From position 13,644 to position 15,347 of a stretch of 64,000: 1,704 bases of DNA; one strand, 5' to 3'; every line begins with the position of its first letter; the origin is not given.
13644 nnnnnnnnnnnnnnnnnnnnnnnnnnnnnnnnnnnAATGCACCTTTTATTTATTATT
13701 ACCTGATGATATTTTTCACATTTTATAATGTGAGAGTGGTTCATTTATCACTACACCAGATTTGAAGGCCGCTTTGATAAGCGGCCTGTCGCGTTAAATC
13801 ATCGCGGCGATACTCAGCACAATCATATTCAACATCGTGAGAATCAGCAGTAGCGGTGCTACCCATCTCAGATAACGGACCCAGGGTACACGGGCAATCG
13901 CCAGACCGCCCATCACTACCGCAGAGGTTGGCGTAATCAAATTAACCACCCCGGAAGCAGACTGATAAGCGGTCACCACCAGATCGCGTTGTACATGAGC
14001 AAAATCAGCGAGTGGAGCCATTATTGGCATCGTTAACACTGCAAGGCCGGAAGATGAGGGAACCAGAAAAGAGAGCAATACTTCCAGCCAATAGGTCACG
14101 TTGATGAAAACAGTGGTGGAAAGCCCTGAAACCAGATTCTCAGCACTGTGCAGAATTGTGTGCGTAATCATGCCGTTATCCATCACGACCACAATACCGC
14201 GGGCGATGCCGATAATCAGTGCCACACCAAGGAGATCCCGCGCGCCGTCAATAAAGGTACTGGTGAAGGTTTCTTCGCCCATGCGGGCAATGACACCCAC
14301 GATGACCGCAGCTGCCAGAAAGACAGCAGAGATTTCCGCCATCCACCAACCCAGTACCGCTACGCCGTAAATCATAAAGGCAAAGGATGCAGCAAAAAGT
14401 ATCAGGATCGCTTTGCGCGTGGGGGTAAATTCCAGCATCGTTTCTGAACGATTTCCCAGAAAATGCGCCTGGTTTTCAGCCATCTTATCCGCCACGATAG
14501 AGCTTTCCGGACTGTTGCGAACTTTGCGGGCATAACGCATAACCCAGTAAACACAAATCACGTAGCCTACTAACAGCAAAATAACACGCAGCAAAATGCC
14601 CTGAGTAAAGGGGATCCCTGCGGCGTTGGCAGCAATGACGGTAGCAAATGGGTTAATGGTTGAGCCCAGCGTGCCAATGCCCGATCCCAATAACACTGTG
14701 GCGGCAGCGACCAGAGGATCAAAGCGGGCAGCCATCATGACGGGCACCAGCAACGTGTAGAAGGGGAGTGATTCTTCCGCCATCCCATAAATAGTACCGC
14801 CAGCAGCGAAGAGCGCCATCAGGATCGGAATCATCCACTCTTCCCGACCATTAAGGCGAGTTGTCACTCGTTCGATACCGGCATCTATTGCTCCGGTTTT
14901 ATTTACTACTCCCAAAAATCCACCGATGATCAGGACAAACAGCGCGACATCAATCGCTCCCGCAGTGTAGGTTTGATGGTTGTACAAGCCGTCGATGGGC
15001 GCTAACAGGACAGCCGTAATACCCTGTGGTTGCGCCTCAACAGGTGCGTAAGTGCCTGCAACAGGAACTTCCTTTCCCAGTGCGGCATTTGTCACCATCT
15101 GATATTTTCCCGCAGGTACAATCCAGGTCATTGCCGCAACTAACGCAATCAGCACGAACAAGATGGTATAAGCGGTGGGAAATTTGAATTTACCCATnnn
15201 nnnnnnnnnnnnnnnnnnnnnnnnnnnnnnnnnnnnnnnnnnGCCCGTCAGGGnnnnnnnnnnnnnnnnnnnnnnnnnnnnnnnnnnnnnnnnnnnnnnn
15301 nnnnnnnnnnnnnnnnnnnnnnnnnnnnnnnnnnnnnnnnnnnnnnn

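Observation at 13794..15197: YfcC-family membrane protein as the candidate substrate/product exchanger of the ADI cluster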

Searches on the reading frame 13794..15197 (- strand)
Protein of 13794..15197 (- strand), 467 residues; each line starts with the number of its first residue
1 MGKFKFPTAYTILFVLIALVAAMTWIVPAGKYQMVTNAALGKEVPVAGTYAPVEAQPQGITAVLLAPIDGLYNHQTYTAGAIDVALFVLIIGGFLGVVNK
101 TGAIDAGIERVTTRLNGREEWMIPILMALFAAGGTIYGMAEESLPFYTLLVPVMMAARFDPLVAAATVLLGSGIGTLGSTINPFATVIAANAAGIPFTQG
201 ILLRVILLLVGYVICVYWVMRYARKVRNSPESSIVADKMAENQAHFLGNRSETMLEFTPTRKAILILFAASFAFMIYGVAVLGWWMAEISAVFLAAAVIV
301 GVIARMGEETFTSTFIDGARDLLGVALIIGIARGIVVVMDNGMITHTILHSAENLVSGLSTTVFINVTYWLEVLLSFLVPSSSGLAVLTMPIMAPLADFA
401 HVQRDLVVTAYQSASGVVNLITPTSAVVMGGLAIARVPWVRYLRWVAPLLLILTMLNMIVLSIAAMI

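Call 3: search_protein_families(library=pfam, proteins=[window:13794-15197:-])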
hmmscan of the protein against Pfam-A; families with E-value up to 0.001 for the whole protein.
window:13794-15197:- (467 aa): 1 family
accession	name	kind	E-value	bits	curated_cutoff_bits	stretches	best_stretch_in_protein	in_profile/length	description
PF03606.21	DcuC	-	4.9e-115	385.1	23.1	1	6-464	1-459/461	C4-dicarboxylate anaerobic carrier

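Call 4: search_protein_families(library=ncbifam, proteins=[window:13794-15197:-])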
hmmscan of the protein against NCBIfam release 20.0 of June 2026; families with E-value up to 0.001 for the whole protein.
window:13794-15197:- (467 aa): 1 family
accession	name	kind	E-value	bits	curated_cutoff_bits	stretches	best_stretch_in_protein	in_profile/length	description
NF008611.1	PRK11588.1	equivalog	4.4e-85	286.2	500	1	7-466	2-488/492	putative basic amino acid antiporter YfcC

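Call 19: find_homologous_proteins(query=window:13794-15197:-, max_evalue=1e-10)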
Query window:13794-15197:- (467 aa): 7981 proteins with E <= 1e-10 among 8000 candidates; the best 120 are listed.
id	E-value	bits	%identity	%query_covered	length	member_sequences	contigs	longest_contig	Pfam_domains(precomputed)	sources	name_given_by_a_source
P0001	2.7e-290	981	100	100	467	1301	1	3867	PF03606.22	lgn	-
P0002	1.8e-272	922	95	100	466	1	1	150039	PF03606.22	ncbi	-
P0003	9.5e-272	920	96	100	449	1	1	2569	PF03606.22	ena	-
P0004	2.8e-271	918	96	100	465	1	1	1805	PF03606.22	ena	-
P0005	7.3e-266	900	90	100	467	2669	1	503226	PF03606.22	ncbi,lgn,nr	ncbi:YfcC family protein [Salmonella enterica]|nr:YfcC family protein [Salmonella enterica]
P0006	8.7e-265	897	90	100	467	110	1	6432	PF03606.22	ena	-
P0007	1.1e-263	893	89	100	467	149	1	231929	PF03606.22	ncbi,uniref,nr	ncbi:YfcC family protein [Citrobacter sp. FP75]|uniref:YfcC family protein n=1 Tax=Citrobacter sp. F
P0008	1.5e-260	883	89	97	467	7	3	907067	PF03606.22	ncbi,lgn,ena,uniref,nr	ncbi:YfcC family protein [Scandinavium manionii]|uniref:YfcC family protein n=1 Tax=Scandinavium man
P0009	7.3e-254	861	86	100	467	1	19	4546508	PF03606.22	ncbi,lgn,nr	ncbi:YfcC family protein [Cronobacter turicensis]|nr:YfcC family protein [Cronobacter turicensis] CC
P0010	7.5e-254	861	88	100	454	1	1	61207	PF03606.22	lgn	-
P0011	7.8e-254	861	87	100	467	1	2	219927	PF03606.22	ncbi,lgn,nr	ncbi:YfcC family protein [Cronobacter turicensis]|nr:YfcC family protein [Cronobacter turicensis]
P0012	9.5e-254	860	87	100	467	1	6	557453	PF03606.22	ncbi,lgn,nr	ncbi:YfcC family protein [Cronobacter turicensis]|nr:YfcC family protein [Cronobacter turicensis]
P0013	9.8e-254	860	86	100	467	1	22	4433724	PF03606.22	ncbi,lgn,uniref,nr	ncbi:YfcC family protein [Cronobacter turicensis]|uniref:YfcC family protein n=1 Tax=Cronobacter tur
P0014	1.2e-253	860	86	100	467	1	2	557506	PF03606.22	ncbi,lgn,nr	ncbi:TPA: YfcC family protein [Cronobacter sakazakii]|nr:YfcC family protein [Cronobacter sakazakii]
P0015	1.6e-253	860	86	100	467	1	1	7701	PF03606.22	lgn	-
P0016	1.8e-253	859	86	100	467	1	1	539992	PF03606.22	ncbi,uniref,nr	ncbi:YfcC family protein [Cronobacter turicensis]|uniref:YfcC family protein n=1 Tax=Cronobacter tur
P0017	2.3e-253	859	87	100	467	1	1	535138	PF03606.22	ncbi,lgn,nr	ncbi:YfcC family protein [Cronobacter turicensis]|nr:YfcC family protein [Cronobacter turicensis]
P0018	2.4e-253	859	86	100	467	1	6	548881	PF03606.22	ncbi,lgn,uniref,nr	ncbi:YfcC family protein [Cronobacter sakazakii]|uniref:YfcC family protein n=1 Tax=Cronobacter saka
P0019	2.5e-253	859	86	100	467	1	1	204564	PF03606.22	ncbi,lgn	ncbi:YfcC family protein [Cronobacter turicensis]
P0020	2.6e-253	859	86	100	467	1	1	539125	PF03606.22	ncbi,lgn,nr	ncbi:YfcC family protein [Cronobacter turicensis]|nr:YfcC family protein [Cronobacter turicensis]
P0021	2.9e-253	859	86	100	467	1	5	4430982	PF03606.22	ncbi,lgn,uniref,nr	ncbi:YfcC family protein [Cronobacter turicensis]|uniref:YfcC family protein n=1 Tax=Cronobacter tur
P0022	2.9e-253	859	86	100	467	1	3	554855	PF03606.22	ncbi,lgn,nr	ncbi:YfcC family protein [Cronobacter turicensis]|nr:YfcC family protein [Cronobacter turicensis]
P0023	3.0e-253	859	86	100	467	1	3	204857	PF03606.22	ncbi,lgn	ncbi:YfcC family protein [Cronobacter turicensis]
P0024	3.1e-253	859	86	100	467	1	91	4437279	PF03606.22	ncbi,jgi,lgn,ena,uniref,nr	ncbi:YfcC family protein [Cronobacter turicensis]|uniref:YfcC family protein n=2 Tax=Cronobacter tur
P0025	3.2e-253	859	86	100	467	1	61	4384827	PF03606.22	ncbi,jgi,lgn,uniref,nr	ncbi:YfcC family protein [Cronobacter turicensis]|jgi:uncharacterized ion transporter superfamily pr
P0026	4.2e-253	858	86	100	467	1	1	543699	PF03606.22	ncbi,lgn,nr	ncbi:YfcC family protein [Cronobacter turicensis]|nr:YfcC family protein [Cronobacter turicensis]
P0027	8.0e-253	857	86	100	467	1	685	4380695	PF03606.22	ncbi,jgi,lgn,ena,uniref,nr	ncbi:YfcC family protein [Cronobacter sakazakii]|uniref:YfcC family protein n=7 Tax=Cronobacter saka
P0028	8.1e-253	857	86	100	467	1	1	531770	PF03606.22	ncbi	ncbi:YfcC family protein [Cronobacter turicensis]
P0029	1.0e-252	857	86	100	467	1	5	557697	PF03606.22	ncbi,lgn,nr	ncbi:YfcC family protein [Cronobacter turicensis]|nr:YfcC family protein [Cronobacter turicensis]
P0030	1.3e-252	857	86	100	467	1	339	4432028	PF03606.22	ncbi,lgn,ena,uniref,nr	ncbi:YfcC family protein [Cronobacter sakazakii]|uniref:YfcC family protein n=1 Tax=Cronobacter TaxI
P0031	1.5e-252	856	86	100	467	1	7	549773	PF03606.22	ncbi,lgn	ncbi:YfcC family protein [Cronobacter turicensis]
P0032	1.5e-252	856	86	100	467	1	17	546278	PF03606.22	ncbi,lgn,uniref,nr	ncbi:YfcC family protein [Cronobacter turicensis]|uniref:YfcC family protein n=1 Tax=Cronobacter tur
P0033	1.5e-252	856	86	100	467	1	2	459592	PF03606.22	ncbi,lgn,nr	ncbi:YfcC family protein [Cronobacter turicensis]|nr:YfcC family protein [Cronobacter turicensis]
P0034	1.5e-252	856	86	100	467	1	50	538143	PF03606.22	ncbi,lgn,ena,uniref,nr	ncbi:YfcC family protein [Cronobacter sakazakii]|uniref:YfcC family protein n=1 Tax=Cronobacter saka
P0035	1.6e-252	856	86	100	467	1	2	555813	PF03606.22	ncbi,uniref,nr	ncbi:YfcC family protein [Cronobacter sakazakii]|uniref:YfcC family protein n=1 Tax=Cronobacter saka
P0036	1.8e-252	856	86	100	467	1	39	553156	PF03606.22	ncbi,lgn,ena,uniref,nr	ncbi:YfcC family protein [Cronobacter sakazakii]|uniref:YfcC family protein n=1 Tax=Cronobacter saka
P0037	2.0e-252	856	86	100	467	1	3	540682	PF03606.22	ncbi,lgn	ncbi:YfcC family protein [Cronobacter sakazakii]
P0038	2.1e-252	856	86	100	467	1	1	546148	PF03606.22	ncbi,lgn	ncbi:YfcC family protein [Cronobacter sakazakii]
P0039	2.1e-252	856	86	100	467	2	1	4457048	PF03606.22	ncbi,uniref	ncbi:YfcC family protein [Cronobacter universalis]|uniref:YfcC family protein n=1 Tax=Cronobacter un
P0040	2.2e-252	856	86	100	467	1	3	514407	PF03606.22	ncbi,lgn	ncbi:YfcC family protein [Cronobacter malonaticus]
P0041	2.2e-252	856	86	100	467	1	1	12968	PF03606.22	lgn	-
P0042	2.3e-252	856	86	100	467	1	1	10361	PF03606.22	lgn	-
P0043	2.3e-252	856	86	100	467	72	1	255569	PF03606.22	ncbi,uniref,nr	ncbi:YfcC family protein [Cronobacter malonaticus]|uniref:YfcC family protein n=1 Tax=Cronobacter ma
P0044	2.3e-252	856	86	100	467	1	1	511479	PF03606.22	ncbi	ncbi:YfcC family protein [Cronobacter malonaticus]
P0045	2.4e-252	856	86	100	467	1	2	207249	PF03606.22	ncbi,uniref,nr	ncbi:C4-dicarboxylate ABC transporter [Cronobacter malonaticus]|uniref:C4-dicarboxylate ABC transpor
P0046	2.4e-252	856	86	100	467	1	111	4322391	PF03606.22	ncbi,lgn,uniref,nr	ncbi:YfcC family protein [Cronobacter sakazakii]|uniref:YfcC family protein n=1 Tax=Cronobacter saka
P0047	2.5e-252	856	86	100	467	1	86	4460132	PF03606.22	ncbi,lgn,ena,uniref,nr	ncbi:YfcC family protein [Cronobacter malonaticus]|uniref:YfcC family protein n=1 Tax=Cronobacter ma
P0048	2.6e-252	856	86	100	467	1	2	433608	PF03606.22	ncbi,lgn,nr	ncbi:YfcC family protein [Cronobacter malonaticus]|nr:YfcC family protein [Cronobacter malonaticus]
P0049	2.8e-252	855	86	100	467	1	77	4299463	PF03606.22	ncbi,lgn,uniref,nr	ncbi:YfcC family protein [Cronobacter sakazakii]|uniref:YfcC family protein n=2 Tax=Cronobacter saka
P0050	2.9e-252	855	86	100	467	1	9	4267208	PF03606.22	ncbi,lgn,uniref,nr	ncbi:YfcC family protein [Cronobacter sakazakii]|uniref:YfcC family protein n=1 Tax=Cronobacter saka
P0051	3.0e-252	855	86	100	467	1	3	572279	PF03606.22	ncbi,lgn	ncbi:YfcC family protein [Cronobacter sakazakii]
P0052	3.1e-252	855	86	100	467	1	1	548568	PF03606.22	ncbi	ncbi:YfcC family protein [Cronobacter sakazakii]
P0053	3.1e-252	855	86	100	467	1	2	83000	PF03606.22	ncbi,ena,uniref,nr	ncbi:YfcC family protein [Cronobacter sakazakii]|uniref:YfcC family protein n=1 Tax=Cronobacter saka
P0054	3.2e-252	855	86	100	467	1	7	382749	PF03606.22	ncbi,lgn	ncbi:YfcC family protein [Cronobacter turicensis]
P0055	3.2e-252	855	86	100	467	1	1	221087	PF03606.22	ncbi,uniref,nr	ncbi:YfcC family protein [Cronobacter malonaticus]|uniref:YfcC family protein n=1 Tax=Cronobacter ma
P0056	3.3e-252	855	86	100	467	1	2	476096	PF03606.22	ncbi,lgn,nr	ncbi:YfcC family protein [Cronobacter sakazakii]|nr:YfcC family protein [Cronobacter sakazakii]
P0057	3.3e-252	855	86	100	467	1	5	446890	PF03606.22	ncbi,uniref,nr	ncbi:YfcC family protein [Cronobacter malonaticus]|uniref:YfcC family protein n=1 Tax=Cronobacter ma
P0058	3.4e-252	855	86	100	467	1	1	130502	PF03606.22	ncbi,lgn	ncbi:YfcC family protein [Cronobacter sakazakii]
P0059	3.7e-252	855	86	100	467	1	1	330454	PF03606.22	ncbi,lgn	ncbi:YfcC family protein [Cronobacter muytjensii]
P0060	3.9e-252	855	86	100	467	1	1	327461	PF03606.22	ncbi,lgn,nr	ncbi:YfcC family protein [Cronobacter sakazakii]|nr:YfcC family protein [Cronobacter sakazakii]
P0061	3.9e-252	855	86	100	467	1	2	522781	PF03606.22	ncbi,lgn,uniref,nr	ncbi:YfcC family protein [Cronobacter malonaticus]|uniref:YfcC family protein n=1 Tax=Cronobacter ma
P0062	4.2e-252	855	86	100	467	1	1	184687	PF03606.22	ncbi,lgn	ncbi:YfcC family protein [Cronobacter sakazakii]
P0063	4.2e-252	855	86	100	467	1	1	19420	PF03606.22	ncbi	-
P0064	4.6e-252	855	86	100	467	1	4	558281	PF03606.22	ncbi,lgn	ncbi:YfcC family protein [Cronobacter sakazakii]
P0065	4.8e-252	855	86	100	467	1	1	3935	PF03606.22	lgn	-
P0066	5.5e-252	855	86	100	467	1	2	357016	PF03606.22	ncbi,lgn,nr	ncbi:YfcC family protein [Cronobacter sakazakii]|nr:YfcC family protein [Cronobacter sakazakii] ELY5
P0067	5.6e-252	854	86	100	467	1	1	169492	PF03606.22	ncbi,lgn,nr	ncbi:YfcC family protein [Cronobacter malonaticus]|nr:YfcC family protein [Cronobacter malonaticus]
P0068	5.9e-252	854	86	100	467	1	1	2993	PF03606.22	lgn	-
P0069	6.0e-252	854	86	100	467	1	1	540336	PF03606.22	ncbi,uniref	ncbi:YfcC family protein [Cronobacter sakazakii]|uniref:YfcC family protein n=1 Tax=Cronobacter saka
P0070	6.1e-252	854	86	100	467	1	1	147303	PF03606.22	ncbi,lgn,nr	ncbi:YfcC family protein [Cronobacter sakazakii]|nr:YfcC family protein [Cronobacter sakazakii]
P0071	7.9e-252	854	86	100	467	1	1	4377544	PF03606.22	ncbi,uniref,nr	ncbi:C4-dicarboxylate anaerobic carrier [Cronobacter malonaticus]|uniref:C4-dicarboxylate anaerobic 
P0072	8.2e-252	854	86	100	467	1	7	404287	PF03606.22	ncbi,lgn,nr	ncbi:YfcC family protein [Cronobacter sakazakii]|nr:YfcC family protein [Cronobacter sakazakii] EJC1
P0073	8.2e-252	854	86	100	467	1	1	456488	PF03606.22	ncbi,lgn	ncbi:YfcC family protein [Cronobacter malonaticus]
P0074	8.2e-252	854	86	100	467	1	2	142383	PF03606.22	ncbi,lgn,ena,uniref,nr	ncbi:YfcC family protein [Cronobacter malonaticus]|uniref:YfcC family protein n=1 Tax=Cronobacter ma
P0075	8.6e-252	854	86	100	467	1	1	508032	PF03606.22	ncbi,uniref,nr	ncbi:YfcC family protein [Cronobacter malonaticus]|uniref:YfcC family protein n=1 Tax=Cronobacter ma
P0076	9.5e-252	854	86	100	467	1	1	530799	PF03606.22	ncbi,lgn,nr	ncbi:YfcC family protein [Cronobacter sakazakii]|nr:YfcC family protein [Cronobacter sakazakii]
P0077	9.8e-252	854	86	100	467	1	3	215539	PF03606.22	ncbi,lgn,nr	ncbi:YfcC family protein [Cronobacter sp. 153480017-3]|nr:YfcC family protein [Cronobacter sakazakii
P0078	1.0e-251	854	86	100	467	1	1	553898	PF03606.22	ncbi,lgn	ncbi:YfcC family protein [Cronobacter sakazakii]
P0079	1.0e-251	854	86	100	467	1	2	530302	PF03606.22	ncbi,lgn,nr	ncbi:YfcC family protein [Cronobacter malonaticus]|nr:YfcC family protein [Cronobacter malonaticus]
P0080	1.2e-251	853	86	100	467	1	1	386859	PF03606.22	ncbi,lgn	ncbi:YfcC family protein [Cronobacter universalis]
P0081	1.3e-251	853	86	100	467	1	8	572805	PF03606.22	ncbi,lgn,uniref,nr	ncbi:YfcC family protein [Cronobacter sakazakii]|uniref:YfcC family protein n=1 Tax=Cronobacter saka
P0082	1.4e-251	853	86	100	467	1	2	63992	PF03606.22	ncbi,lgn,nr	ncbi:YfcC family protein [Cronobacter sakazakii]|nr:YfcC family protein [Cronobacter sakazakii]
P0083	1.5e-251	853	86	100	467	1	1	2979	PF03606.22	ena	-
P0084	1.6e-251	853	86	100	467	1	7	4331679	PF03606.22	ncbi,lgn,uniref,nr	ncbi:YfcC family protein [Cronobacter sakazakii]|uniref:YfcC family protein n=1 Tax=Cronobacter saka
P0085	2.1e-251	853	86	100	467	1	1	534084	PF03606.22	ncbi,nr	ncbi:YfcC family protein [Cronobacter sakazakii]|nr:YfcC family protein [Cronobacter sakazakii]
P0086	2.7e-251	852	85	100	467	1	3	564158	PF03606.22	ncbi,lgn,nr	ncbi:YfcC family protein [Cronobacter sakazakii]|nr:YfcC family protein [Cronobacter sakazakii] HDU8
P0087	3.4e-251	852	86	100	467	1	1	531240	PF03606.22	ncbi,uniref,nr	ncbi:YfcC family protein [Cronobacter sakazakii]|uniref:YfcC family protein n=1 Tax=Cronobacter saka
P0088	3.5e-251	852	86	100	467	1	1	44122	PF03606.22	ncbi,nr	ncbi:Arginine/ornithine antiporter ArcD [Cronobacter sakazakii 680]|nr:Arginine/ornithine antiporter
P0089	3.8e-251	852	86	100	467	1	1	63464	PF03606.22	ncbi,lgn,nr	ncbi:YfcC family protein [Cronobacter sakazakii]|nr:YfcC family protein [Cronobacter sakazakii]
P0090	4.6e-251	851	86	100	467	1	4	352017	PF03606.22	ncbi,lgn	ncbi:YfcC family protein [Cronobacter sakazakii]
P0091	4.8e-251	851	86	100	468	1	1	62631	PF03606.22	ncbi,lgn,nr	ncbi:TPA: YfcC family protein [Cronobacter sakazakii]|nr:YfcC family protein [Cronobacter sakazakii]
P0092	4.9e-251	851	86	100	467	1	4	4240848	PF03606.22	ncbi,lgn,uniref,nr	ncbi:YfcC family protein [Cronobacter malonaticus]|uniref:YfcC family protein n=1 Tax=Cronobacter ma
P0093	6.5e-251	851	88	100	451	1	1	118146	PF03606.22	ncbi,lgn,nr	ncbi:YfcC family protein [Salmonella enterica]|nr:YfcC family protein [Salmonella enterica]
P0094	6.9e-251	851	86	100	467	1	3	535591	PF03606.22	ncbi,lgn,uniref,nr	ncbi:YfcC family protein [Cronobacter sakazakii]|uniref:YfcC family protein n=1 Tax=Cronobacter saka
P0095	7.5e-251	851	86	100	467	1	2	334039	PF03606.22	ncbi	-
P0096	8.1e-251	851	86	100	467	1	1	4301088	PF03606.22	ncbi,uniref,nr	ncbi:YfcC family protein [Cronobacter sp. JZ38]|uniref:YfcC family protein n=1 Tax=Cronobacter sp. J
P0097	8.7e-251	851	87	100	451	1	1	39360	PF03606.22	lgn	-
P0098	1.4e-250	850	86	100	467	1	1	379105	PF03606.22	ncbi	ncbi:YfcC family protein [Cronobacter dublinensis]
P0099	1.9e-250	849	85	100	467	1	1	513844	PF03606.22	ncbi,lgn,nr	ncbi:YfcC family protein [Cronobacter malonaticus]|nr:YfcC family protein [Cronobacter malonaticus]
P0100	4.0e-250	848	86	100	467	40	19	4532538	PF03606.22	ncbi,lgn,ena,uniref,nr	ncbi:YfcC family protein [Cronobacter dublinensis]|uniref:YfcC family protein n=1 Tax=Cronobacter du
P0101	5.8e-250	848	86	100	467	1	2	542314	PF03606.22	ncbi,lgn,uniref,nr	ncbi:YfcC family protein [Cronobacter dublinensis]|uniref:YfcC family protein n=1 Tax=Cronobacter du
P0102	1.3e-249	847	86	100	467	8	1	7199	PF03606.22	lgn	-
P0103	2.4e-249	846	86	100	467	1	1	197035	PF03606.22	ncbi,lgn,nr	ncbi:YfcC family protein [Cronobacter dublinensis]|nr:YfcC family protein [Cronobacter dublinensis]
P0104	4.7e-249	845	86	100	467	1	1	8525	PF03606.22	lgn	-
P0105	1.1e-248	844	86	100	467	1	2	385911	PF03606.22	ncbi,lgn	ncbi:YfcC family protein [Cronobacter dublinensis]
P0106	1.3e-248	843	86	100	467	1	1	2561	PF03606.22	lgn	-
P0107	4.0e-248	842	85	100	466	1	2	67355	PF03606.22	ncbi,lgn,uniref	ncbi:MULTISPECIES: YfcC family protein [Enterobacterales]|uniref:YfcC family protein n=1 Tax=Enterob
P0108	7.4e-243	824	86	100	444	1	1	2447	PF03606.22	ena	-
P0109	2.9e-242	822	82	100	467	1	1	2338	PF03606.22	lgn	-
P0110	8.3e-242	821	83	100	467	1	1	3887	PF03606.22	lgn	-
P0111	9.2e-242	821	83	100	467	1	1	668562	PF03606.22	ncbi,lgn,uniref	ncbi:YfcC family protein [Siccibacter turicensis]|uniref:YfcC family protein n=1 Tax=Siccibacter tur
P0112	1.3e-241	820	85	100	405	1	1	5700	PF03606.22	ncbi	-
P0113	1.3e-241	820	83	100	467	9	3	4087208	PF03606.22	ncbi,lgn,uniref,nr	ncbi:YfcC family protein [Siccibacter turicensis]|uniref:YfcC family protein n=1 Tax=Siccibacter tur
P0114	6.4e-241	818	82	100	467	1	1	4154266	PF03606.22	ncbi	ncbi:YfcC family protein [Enterobacteriaceae bacterium]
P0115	2.3e-239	813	84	100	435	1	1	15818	PF03606.22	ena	-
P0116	2.2e-238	810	87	94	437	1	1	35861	PF03606.22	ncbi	ncbi:YfcC family protein, partial [Cronobacter sakazakii]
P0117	3.8e-236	802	81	100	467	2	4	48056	PF03606.22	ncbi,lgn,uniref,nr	ncbi:Uncharacterized membrane protein YfcC, ion transporter superfamily [Aeromonas sp. RU39B]|uniref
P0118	5.5e-236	802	87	93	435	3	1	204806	PF03606.22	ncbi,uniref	ncbi:YfcC family protein, partial [Cronobacter sakazakii]|uniref:YfcC family protein n=1 Tax=Cronoba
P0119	3.4e-235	799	82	96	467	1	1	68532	PF03606.22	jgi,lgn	-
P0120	1.1e-234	798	80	100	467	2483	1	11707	PF03606.22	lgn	-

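Call 21: search_solved_structures(query=window:13794-15197:-, max_evalue=1)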
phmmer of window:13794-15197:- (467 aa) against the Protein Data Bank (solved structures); distinct sequences matched with E-value up to 1: 0.

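Call 27: search_protein_representatives(protein=window:13794-15197:-)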
Query: 467 residues. Proteins with E-value up to 0.001 (for the whole library): 4810; up to 1e-10: 2622; up to 1e-30: 761. The best 150 are listed.
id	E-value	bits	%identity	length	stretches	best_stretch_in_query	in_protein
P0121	1.6e-157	541.5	80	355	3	80-277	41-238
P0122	2.4e-146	504.7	99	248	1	220-467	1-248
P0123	9.2e-135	466.6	53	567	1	3-466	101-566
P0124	7.0e-126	437.3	53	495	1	5-466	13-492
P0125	5.1e-117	408.1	45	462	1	5-462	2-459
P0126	2.0e-116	406.1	48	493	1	3-465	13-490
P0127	7.6e-115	400.9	45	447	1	19-466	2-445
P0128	3.2e-113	395.6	45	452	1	5-462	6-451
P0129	5.8e-112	391.4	48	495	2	3-284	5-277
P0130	2.5e-111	389.3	46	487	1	3-465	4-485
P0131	7.1e-111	387.8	42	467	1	5-462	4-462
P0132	1.0e-110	387.3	46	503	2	3-280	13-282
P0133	2.8e-110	385.8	79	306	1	34-261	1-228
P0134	7.3e-107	374.6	48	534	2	41-462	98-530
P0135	5.2e-104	365.2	49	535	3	78-284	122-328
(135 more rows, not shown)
